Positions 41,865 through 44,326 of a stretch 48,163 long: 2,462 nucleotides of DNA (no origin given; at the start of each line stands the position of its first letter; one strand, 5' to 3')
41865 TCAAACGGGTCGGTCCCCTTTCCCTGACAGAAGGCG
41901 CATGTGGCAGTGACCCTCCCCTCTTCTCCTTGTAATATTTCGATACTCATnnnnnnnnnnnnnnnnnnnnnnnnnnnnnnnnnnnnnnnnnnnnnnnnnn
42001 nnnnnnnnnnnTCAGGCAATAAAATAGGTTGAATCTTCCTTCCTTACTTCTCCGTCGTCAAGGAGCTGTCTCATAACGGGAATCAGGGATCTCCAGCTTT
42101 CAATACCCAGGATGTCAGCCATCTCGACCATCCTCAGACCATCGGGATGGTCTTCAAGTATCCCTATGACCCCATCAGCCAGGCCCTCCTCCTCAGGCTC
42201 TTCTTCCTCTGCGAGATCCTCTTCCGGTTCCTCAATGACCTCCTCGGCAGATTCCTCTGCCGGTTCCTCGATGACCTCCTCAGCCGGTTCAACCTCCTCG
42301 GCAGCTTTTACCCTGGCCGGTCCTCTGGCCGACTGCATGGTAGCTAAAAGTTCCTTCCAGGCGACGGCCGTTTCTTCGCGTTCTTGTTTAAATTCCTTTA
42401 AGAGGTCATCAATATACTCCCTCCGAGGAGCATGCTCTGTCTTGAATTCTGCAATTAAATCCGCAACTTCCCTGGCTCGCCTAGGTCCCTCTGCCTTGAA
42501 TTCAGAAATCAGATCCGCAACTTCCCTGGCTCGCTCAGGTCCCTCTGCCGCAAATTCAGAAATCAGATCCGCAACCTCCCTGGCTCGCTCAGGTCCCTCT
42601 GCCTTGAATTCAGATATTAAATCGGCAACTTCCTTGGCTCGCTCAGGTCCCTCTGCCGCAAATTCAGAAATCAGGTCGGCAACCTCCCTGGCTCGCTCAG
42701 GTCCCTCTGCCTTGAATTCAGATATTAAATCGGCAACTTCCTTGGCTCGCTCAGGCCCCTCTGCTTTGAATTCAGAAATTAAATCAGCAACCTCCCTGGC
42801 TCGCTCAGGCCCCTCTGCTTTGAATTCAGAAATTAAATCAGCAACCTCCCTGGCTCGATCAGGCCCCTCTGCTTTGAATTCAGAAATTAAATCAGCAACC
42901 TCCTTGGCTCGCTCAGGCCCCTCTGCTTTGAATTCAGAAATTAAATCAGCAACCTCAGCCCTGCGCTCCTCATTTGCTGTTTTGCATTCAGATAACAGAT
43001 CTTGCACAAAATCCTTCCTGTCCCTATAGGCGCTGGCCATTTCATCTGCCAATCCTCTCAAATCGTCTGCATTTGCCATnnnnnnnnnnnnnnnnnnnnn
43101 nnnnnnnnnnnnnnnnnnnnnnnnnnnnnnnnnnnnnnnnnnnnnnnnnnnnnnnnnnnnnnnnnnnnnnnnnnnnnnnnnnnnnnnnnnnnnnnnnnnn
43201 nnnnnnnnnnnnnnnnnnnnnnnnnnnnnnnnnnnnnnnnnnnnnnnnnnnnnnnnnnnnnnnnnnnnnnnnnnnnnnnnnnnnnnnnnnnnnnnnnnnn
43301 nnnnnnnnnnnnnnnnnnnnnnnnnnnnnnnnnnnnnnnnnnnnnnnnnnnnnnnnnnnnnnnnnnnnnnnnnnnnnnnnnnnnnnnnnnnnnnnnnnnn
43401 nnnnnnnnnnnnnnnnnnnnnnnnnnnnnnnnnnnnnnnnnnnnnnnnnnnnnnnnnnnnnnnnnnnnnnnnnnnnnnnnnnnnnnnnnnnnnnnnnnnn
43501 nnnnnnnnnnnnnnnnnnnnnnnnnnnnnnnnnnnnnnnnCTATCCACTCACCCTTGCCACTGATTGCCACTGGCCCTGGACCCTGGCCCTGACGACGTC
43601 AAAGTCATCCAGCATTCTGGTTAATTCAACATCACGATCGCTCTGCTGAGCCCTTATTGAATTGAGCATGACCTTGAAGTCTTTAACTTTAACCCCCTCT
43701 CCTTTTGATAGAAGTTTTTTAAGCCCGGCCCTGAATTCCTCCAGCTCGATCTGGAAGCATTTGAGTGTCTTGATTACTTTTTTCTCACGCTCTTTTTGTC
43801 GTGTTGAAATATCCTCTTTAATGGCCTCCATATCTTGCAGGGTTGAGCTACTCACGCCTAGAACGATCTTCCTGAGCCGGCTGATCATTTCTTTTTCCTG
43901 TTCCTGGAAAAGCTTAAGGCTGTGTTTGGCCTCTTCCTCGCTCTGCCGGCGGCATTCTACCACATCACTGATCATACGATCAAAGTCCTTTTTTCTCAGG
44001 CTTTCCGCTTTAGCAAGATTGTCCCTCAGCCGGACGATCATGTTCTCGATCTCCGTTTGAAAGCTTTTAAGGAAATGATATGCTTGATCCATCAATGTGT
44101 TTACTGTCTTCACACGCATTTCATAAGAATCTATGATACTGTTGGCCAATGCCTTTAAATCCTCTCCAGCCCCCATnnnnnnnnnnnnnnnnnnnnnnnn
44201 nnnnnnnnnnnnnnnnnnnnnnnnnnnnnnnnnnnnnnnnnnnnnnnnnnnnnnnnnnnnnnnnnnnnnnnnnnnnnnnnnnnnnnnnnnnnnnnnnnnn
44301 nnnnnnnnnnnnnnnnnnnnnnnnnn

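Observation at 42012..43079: GvpC-like candidate: about 10 near-identical 18-aa acidic repeats plus a winged-helix C-terminus, two genes after gvpA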

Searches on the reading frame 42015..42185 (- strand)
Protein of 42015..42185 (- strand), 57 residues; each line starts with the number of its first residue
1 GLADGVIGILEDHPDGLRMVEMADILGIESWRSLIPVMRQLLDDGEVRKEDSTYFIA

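Call 28: search_solved_structures(query=A2, max_evalue=10, show_alignments=3)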
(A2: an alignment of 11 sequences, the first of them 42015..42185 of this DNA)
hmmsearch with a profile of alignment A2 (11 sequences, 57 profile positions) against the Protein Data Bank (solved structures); distinct sequences matched with E-value up to 10: 13.
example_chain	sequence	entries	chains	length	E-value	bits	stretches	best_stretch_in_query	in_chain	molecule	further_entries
8hnp_A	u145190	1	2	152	0.15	15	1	2-29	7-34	Archaeal transcription regulator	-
8hno_A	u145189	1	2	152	0.16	15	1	2-29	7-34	Archaeal transcription regulator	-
6m6o_A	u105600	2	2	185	0.51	13.4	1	19-52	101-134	CASP8 and FADD-like apoptosis regulator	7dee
2o0m_A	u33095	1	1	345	0.9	12.6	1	27-55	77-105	Transcriptional regulator, SorC family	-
8yd7_G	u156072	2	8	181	0.94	12.5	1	19-52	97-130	CASP8 and FADD-like apoptosis regulator subunit p12 | CASP8 and FADD-like apoptosis regulator subunit p43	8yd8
8ym4_H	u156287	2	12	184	0.96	12.5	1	19-52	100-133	CASP8 and FADD-like apoptosis regulator subunit p43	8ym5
8ybx_H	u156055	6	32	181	0.96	12.5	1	19-52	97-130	CASP8 and FADD-like apoptosis regulator subunit p43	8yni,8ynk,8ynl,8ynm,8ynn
8ym6_H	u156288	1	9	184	0.99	12.4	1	19-52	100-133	CASP8 and FADD-like apoptosis regulator subunit p43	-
2htj_A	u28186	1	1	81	1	12.4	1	3-32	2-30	P fimbrial regulatory protein KS71A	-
8vd6_A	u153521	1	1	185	1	12.4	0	15-47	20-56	CAP REPEAT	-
6c75_A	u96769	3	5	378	1.1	12.3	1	18-43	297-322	Alcohol dehydrogenase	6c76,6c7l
7r3g_B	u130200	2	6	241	1.3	12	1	8-29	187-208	Regulatory protein RhlR | PROSS optimized variant of RhlR with 75 mutations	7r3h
7qca_LR0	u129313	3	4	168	2.4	11.2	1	32-55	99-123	60S ribosomal protein L19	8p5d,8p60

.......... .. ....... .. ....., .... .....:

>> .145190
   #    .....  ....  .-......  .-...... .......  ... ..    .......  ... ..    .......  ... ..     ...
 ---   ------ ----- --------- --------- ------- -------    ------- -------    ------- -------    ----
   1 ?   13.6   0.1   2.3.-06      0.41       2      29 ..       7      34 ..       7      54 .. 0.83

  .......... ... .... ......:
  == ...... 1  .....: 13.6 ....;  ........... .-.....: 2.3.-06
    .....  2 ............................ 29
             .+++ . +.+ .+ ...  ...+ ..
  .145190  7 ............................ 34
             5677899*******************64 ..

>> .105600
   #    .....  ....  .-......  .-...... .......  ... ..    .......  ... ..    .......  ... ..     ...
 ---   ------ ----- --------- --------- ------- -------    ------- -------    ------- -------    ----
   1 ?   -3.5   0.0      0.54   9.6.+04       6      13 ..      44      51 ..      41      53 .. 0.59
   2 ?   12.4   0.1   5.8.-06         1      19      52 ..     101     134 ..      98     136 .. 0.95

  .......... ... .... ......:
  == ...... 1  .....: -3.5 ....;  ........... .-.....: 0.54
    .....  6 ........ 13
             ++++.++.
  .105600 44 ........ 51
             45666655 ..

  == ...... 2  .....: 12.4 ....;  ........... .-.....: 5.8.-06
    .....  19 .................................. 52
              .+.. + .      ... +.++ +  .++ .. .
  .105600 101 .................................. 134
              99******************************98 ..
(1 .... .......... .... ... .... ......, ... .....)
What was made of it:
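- Tried and rejected: Nothing better than E 0.15 (call 28).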

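Call 29: search_protein_families(library=pfam, alignment_id=A2, max_evalue=10)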
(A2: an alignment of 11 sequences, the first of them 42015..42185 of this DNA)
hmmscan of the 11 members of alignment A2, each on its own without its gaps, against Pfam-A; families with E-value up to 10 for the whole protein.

A. member 1, window:42015-42185:- (57 aa): 0 families

B. families by the number of members that match (of 11 scanned): 16 families
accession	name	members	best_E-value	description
PF12802.13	MarR_2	4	0.0015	MarR family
PF09339.16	HTH_IclR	3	0.00017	IclR helix-turn-helix domain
PF13412.12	HTH_24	3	0.0055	Winged helix-turn-helix DNA-binding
PF24815.1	HMG_WDHD1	2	0.02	WDHD1 HMG box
PF21212.3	Dimerisation2-like_dom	2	0.032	Dimerisation2-like domain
PF04703.18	FaeA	1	0.025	FaeA-like protein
PF11625.14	DUF3253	1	0.028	Protein of unknown function (DUF3253)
PF08535.16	KorB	1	0.03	KorB domain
PF01466.24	Skp1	1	0.047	Skp1 family, dimerisation domain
PF08784.17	RPA_C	1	0.062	Replication protein A C terminal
PF13384.12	HTH_23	1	0.083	Homeodomain-like domain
PF08279.18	HTH_11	1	0.086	HTH domain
PF24034.1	DUF7343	1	0.16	Domain of unknown function (DUF7343)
PF21476.4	PF0610-like_N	1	0.16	PF0610-like, N-terminal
PF25446.1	SH3_ISE2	1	0.17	ISE2, SH3 domain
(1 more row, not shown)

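Call 32: predict_structure(alignment_id=A2)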
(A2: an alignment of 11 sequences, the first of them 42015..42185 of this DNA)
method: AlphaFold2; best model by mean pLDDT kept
length: 57 residues; sequences in the alignment: 11
mean_pLDDT: 97.0   pTM: 0.80
mean pLDDT of the five models: 97.0, 96.7, 96.3, 95.9, 95.8
residues with pLDDT >= 90: 57; 70-90: 0; 50-70: 0; < 50: 0
segments of 3 or more residues with pLDDT < 50: none
pLDDT, mean of each block of 10 residues (from residue 1): 97 98 96 97 98 97
secondary structure, 60 per line:
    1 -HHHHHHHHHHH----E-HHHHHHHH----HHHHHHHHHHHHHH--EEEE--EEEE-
elements in order: H2-12 H19-26 H31-44 E47-50 E53-56
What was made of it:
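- On DNA-binding winged-helix regulators (MarR / IclR / HTH_24): AF2 pLDDT 97 (call 32).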

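Call 35: fold_search(model_id=the predicted structure, library=pdb)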
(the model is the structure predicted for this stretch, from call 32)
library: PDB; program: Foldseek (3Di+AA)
matches with E <= 10: 1714; with E <= 0.001: 0
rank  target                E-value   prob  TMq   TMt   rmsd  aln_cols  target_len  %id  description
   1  4wcg_A                9.5e-03  1.00  0.86  0.81   1.0        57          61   19  The binding mode of Cyprinid Herpesvirus3 ORF112-Zalpha to Z-DNA (released 2015-11-18)
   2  3f8m_A                1.8e-02  0.99  0.58  0.19   4.2        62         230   24  Crystal Structure of PhnF from Mycobacterium smegmatis (released 2009-11-17)
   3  2xrn_A                2.0e-02  1.00  0.89  0.22   0.9        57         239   18  Crystal structure of TtgV (released 2010-12-01)
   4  2xrn_B                2.0e-02  1.00  0.89  0.22   0.9        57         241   18  Crystal structure of TtgV (released 2010-12-01)
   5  2xro_B                2.0e-02  1.00  0.86  0.22   1.2        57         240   18  Crystal structure of TtgV in complex with its DNA operator (released 2010-12-01)
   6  5hso_C                2.5e-02  1.00  0.88  0.42   1.0        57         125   21  Crystal structure of MYCOBACTERIUM TUBERCULOSIS MARR FAMILY PROTEIN Rv2887 complex with DNA (released 2017-02-01)
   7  5hsm                  2.5e-02  1.00  0.78  0.36   1.7        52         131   23  CRYSTAL STRUCTURE OF MYCOBACTERIUM TUBERCULOSIS MARR FAMILY PROTEIN RV2887 (released 2017-02-01)
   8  3f8m_B                2.8e-02  0.99  0.59  0.18   4.1        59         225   25  Crystal Structure of PhnF from Mycobacterium smegmatis (released 2009-11-17)
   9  2x4h_B                3.3e-02  1.00  0.81  0.38   1.4        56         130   20  Crystal Structure of the hypothetical protein SSo2273 from Sulfolobus solfataricus (released 2010-07-21)
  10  2pex_B                3.7e-02  1.00  0.87  0.38   0.9        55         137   16  Structure of reduced C22S OhrR from Xanthamonas Campestris (released 2007-12-11)
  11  9j8g_A                3.7e-02  1.00  0.89  0.87   1.0        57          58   16  mouse zbp1 hybrid complex (released 2025-06-25)
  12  2x4h_C                3.7e-02  1.00  0.81  0.37   1.4        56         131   20  Crystal Structure of the hypothetical protein SSo2273 from Sulfolobus solfataricus (released 2010-07-21)
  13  3eyi_B                4.0e-02  1.00  0.86  0.74   1.2        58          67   14  The crystal structure of the second Z-DNA binding domain of human DAI (ZBP1) in complex with Z-DNA (released 2009-01-13)
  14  1r7j                  4.0e-02  1.00  0.75  0.51   2.4        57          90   18  Crystal structure of the DNA-binding protein Sso10a from Sulfolobus solfataricus (released 2004-07-20)
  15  8bii_H                4.0e-02  0.99  0.66  0.15   3.9        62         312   13  O-Methyltransferase Plu4895 (mutant H229N) in complex with SAH (released 2023-03-08)
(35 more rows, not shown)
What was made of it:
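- On DNA-binding winged-helix regulators (MarR / IclR / HTH_24): Foldseek TM 0.86-0.89, prob 1.0, E about 1e-2 (call 35).
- The closest structural matches of the C-terminal domain are nucleic-acid binders (call 35). The best structural matches are DNA or Z-DNA binders (Zalpha, TtgV, MarR; TM 0.86-0.89; call 35). Foldseek also matches non-DNA-binding winged helices, such as the O-methyltransferase dimerisation domains (call 35).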

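Call 59: find_homologous_proteins(query=A2, max_evalue=0.001)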
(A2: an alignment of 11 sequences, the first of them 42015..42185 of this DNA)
Query A2 (11 sequences) (57 aa, profile of the alignment): 21 proteins with E <= 0.001 among 190 candidates.
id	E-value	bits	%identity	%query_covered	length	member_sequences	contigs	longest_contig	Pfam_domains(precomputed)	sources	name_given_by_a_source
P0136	1.2e-26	110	71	86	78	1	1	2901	-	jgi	-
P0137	1.6e-25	106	63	91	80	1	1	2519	-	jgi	-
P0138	1.9e-25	106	69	91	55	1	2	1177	-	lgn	-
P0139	2.0e-25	106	62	88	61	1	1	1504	-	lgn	-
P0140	3.3e-25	105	67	95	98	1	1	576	-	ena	-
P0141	4.3e-25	105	66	98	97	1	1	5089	-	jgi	jgi:hypothetical protein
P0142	2.2e-24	103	64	98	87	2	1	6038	-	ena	-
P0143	5.9e-24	101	57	98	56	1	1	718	-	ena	-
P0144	1.3e-23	100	68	88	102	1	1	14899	-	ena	-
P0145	2.1e-23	100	58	91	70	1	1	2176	-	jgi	-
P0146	3.9e-23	99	69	89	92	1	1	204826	-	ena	-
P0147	4.1e-23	99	59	98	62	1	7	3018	-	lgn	-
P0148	4.9e-23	98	59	98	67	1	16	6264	-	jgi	jgi:DNA-binding IclR family transcriptional regulator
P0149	5.0e-23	98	59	98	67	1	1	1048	-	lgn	-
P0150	6.9e-23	98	68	88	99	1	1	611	-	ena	-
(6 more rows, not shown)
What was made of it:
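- One database names the split domain an IclR-family regulator (call 59).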

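Call 60: find_encoding_contigs(protein=P0146, flank=6000, max_places=2)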
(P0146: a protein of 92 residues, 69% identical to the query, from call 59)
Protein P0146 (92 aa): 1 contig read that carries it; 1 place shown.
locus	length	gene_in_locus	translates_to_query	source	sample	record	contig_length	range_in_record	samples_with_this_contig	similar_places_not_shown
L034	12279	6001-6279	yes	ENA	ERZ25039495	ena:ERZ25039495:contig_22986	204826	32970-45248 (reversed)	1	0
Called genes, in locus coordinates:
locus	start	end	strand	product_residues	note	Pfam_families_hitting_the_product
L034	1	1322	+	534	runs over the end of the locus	PF00072:Response_reg, PF00989:PAS, PF08447:PAS_3 (weak), PF13426:PAS_9 (faint), PF00512:HisKA, PF02518:HATPase_c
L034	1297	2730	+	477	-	PF00072:Response_reg, PF00158:Sigma54_activat, PF14532:Sigma54_activ_2, PF01078:Mg_chelatase (faint), PF07728:AAA_5 (weak), PF25601:AAA_lid_14, PF02954:HTH_8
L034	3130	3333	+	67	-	PF00741:Gas_vesicle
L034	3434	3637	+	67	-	PF00741:Gas_vesicle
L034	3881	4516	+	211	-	-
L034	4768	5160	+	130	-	-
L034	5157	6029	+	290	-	PF01442:Apolipoprotein (faint), PF04513:Baculo_PEP_C (faint), PF07464:ApoLp-III (faint), PF10473:CENP-F_leu_zip (faint)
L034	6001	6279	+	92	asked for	-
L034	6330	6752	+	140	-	PF27659:CHP02642 (faint), PF00684:DnaJ_CXXCXGXG (weak)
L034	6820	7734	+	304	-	PF07726:AAA_3 (faint), PF07728:AAA_5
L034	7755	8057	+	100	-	-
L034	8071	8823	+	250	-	PF06386:GvpL_GvpF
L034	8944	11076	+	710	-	PF02359:CDC48_N, PF02933:CDC48_2, PF00004:AAA, PF05496:RuvB_N (weak), PF13191:AAA_16 (weak), PF17862:AAA_lid_3, PF00004:AAA, PF17862:AAA_lid_3, +16 more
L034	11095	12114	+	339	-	PF06386:GvpL_GvpF, PF00226:DnaJ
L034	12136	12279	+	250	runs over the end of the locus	PF06386:GvpL_GvpF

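Call 61: find_encoding_contigs(protein=P0148, flank=6000, max_places=3)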
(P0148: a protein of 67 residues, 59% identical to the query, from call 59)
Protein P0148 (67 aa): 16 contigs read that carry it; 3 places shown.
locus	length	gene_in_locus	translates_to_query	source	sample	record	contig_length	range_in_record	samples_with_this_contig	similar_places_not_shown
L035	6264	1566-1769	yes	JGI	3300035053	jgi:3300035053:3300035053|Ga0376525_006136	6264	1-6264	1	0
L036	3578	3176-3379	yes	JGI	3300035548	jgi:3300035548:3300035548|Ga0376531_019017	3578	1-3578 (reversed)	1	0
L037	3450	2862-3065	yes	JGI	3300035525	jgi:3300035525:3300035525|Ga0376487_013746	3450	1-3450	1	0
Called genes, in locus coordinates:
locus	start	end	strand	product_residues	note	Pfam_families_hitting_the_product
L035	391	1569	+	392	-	-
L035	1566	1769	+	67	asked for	-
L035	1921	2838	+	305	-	PF07726:AAA_3 (faint), PF07728:AAA_5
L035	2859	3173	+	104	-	-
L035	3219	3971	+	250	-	PF06386:GvpL_GvpF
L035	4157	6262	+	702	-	?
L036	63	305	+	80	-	PF02954:HTH_8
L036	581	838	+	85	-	PF00741:Gas_vesicle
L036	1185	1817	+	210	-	-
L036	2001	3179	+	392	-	-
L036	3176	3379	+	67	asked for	-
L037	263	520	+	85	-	PF00741:Gas_vesicle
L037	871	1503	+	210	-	-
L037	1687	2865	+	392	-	-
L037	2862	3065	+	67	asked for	-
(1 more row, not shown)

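Call 69: search_protein_representatives(alignment_id=A2)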
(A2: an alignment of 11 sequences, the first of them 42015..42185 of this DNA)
Query: 11 sequences, 57 profile positions. Proteins with E-value up to 0.001 (for the whole library): 294; up to 1e-10: 69; up to 1e-30: 0. The best 150 are listed.
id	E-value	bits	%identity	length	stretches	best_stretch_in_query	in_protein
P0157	9.5e-29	115.0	-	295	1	1-56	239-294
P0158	8.9e-28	111.9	-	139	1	1-56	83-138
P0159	9.6e-27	108.6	-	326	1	1-56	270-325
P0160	1.5e-26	108.0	-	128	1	2-57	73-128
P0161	6.7e-26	105.9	-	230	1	2-57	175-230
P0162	1.1e-25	105.3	-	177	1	2-57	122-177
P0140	1.1e-25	105.3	-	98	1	1-56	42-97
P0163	1.1e-25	105.2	-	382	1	1-56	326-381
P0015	1.4e-25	104.9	-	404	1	1-57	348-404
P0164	3.1e-25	103.7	-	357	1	1-56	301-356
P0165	4.2e-25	103.3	-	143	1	1-57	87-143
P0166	6.7e-25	102.7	-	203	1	2-56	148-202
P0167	1.5e-24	101.6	-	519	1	2-56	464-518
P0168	1.5e-24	101.6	-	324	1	1-57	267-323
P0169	1.8e-24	101.3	-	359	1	1-56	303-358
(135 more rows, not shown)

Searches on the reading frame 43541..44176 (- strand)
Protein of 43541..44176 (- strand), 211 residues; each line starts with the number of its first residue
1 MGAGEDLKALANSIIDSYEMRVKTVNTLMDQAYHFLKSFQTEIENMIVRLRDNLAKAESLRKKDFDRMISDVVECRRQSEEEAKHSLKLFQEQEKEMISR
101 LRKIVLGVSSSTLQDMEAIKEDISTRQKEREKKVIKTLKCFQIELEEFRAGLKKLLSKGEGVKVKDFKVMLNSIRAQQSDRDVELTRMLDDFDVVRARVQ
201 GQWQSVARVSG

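Call 6: search_protein_families(library=pfam, proteins=[window:43541-44176:-], max_evalue=0.01)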
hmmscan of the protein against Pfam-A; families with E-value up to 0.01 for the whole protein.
window:43541-44176:- (211 aa): 1 family
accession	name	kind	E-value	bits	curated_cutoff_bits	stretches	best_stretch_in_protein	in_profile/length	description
PF11838.14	ERAP1_C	-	0.004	17.1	38.2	1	24-209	85-276/318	ERAP1-like C-terminal domain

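Call 7: search_protein_families(library=ncbifam, proteins=[window:43541-44176:-], max_evalue=0.01)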
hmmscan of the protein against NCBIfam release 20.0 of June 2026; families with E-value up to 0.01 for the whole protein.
window:43541-44176:- (211 aa): 0 families

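Call 23: find_homologous_proteins(query=window:43541-44176:-, max_evalue=0.001)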
Query window:43541-44176:- (211 aa): 346 proteins with E <= 0.001 among 525 candidates; the best 120 are listed.
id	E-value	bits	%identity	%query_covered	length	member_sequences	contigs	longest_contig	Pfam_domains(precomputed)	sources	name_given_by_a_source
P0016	6.3e-125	432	100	100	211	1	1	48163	-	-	-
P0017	7.1e-106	370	84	100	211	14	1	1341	-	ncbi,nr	ncbi:MAG: hypothetical protein KAU60_08455 [Desulfobacterales bacterium]|nr:hypothetical protein [De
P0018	1.8e-101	355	80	100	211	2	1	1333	-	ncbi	-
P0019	4.9e-100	351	81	100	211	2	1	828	-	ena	-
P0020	2.5e-96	339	81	100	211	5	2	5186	-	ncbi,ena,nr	ncbi:MAG: hypothetical protein ISS63_16595 [Desulfobacteraceae bacterium]|nr:hypothetical protein [D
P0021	2.1e-95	336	80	100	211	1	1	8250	-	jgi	-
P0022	2.0e-94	332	79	100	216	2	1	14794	-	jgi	-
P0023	4.9e-93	328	76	100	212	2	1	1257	-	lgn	-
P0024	1.3e-92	327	77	100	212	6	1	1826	-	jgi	-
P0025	2.5e-92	326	77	100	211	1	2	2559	-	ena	-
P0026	3.3e-92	325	75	100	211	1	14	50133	-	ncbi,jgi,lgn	-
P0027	2.6e-91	322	78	100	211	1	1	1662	-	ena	-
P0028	6.1e-91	321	76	100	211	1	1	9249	-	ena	-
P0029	8.6e-91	321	74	100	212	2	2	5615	-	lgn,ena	-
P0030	9.3e-91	321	76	100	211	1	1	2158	-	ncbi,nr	ncbi:MAG: hypothetical protein MUO68_05975 [Desulfobacteraceae bacterium]|nr:hypothetical protein [D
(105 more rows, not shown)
